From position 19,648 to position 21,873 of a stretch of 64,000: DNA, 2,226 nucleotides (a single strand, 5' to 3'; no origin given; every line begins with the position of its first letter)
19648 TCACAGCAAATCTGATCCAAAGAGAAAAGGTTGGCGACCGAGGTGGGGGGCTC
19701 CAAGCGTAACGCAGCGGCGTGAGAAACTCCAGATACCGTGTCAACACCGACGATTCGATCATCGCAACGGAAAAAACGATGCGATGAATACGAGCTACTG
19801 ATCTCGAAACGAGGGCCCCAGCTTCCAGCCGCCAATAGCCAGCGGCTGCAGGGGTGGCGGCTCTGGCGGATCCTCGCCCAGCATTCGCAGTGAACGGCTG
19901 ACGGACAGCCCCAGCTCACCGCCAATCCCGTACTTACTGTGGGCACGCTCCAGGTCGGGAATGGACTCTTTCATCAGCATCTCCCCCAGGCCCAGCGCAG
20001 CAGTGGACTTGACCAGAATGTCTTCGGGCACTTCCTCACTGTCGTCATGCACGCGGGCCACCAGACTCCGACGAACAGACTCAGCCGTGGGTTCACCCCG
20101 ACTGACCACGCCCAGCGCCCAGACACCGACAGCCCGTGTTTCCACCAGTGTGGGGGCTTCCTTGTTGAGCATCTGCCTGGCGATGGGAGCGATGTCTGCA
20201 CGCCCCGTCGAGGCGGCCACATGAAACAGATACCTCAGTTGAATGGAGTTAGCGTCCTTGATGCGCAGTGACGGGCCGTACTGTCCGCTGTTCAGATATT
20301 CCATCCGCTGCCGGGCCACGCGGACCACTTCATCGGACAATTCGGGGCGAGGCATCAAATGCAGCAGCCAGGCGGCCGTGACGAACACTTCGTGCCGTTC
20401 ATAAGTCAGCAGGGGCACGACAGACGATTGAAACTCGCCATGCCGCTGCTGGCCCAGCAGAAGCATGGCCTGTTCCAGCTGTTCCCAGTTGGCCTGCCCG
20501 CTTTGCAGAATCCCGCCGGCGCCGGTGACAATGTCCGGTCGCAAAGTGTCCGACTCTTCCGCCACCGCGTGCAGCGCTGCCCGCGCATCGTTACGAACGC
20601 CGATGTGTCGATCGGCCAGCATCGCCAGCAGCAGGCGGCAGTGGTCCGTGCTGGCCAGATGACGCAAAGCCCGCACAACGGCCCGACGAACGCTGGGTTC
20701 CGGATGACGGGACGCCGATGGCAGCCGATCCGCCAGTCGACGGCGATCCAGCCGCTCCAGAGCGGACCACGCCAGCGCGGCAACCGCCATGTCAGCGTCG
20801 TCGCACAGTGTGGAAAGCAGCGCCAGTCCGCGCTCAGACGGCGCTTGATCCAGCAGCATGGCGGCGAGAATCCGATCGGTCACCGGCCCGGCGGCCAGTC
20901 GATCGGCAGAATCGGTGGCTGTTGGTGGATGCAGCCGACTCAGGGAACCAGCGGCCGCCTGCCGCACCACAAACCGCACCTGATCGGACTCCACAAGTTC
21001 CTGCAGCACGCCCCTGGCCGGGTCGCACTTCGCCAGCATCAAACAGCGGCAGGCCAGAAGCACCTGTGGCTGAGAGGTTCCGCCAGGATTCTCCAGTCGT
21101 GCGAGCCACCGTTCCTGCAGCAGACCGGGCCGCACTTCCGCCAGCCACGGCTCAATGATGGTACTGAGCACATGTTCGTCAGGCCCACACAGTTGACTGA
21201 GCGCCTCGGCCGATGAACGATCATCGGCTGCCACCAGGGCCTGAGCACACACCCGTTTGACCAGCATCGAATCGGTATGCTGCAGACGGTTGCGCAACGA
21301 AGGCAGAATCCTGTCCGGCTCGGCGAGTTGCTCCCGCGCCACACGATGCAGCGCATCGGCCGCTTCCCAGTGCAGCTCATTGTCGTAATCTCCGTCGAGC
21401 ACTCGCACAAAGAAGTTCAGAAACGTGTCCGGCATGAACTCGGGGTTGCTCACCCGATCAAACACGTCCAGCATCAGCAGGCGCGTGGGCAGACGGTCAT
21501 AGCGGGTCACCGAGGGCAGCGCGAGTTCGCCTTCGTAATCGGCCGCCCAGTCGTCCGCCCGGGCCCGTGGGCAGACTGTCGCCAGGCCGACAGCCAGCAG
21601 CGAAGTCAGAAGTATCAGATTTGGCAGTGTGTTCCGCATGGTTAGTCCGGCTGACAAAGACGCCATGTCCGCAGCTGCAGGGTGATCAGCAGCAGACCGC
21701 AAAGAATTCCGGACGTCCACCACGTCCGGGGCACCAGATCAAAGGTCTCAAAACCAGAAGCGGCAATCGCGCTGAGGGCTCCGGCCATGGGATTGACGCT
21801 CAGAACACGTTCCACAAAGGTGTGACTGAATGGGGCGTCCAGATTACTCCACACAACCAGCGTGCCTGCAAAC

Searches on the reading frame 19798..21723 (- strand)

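Call 58: search_protein_families(library=pfam, proteins=[window:19798-21723:-], max_evalue=0.00001)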
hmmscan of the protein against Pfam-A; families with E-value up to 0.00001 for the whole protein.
window:19798-21723:- (642 aa): 1 family
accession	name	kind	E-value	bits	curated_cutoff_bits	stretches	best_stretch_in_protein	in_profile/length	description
PF13646.12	HEAT_2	-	8.8e-16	58.4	27.7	1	301-384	3-87/88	HEAT repeats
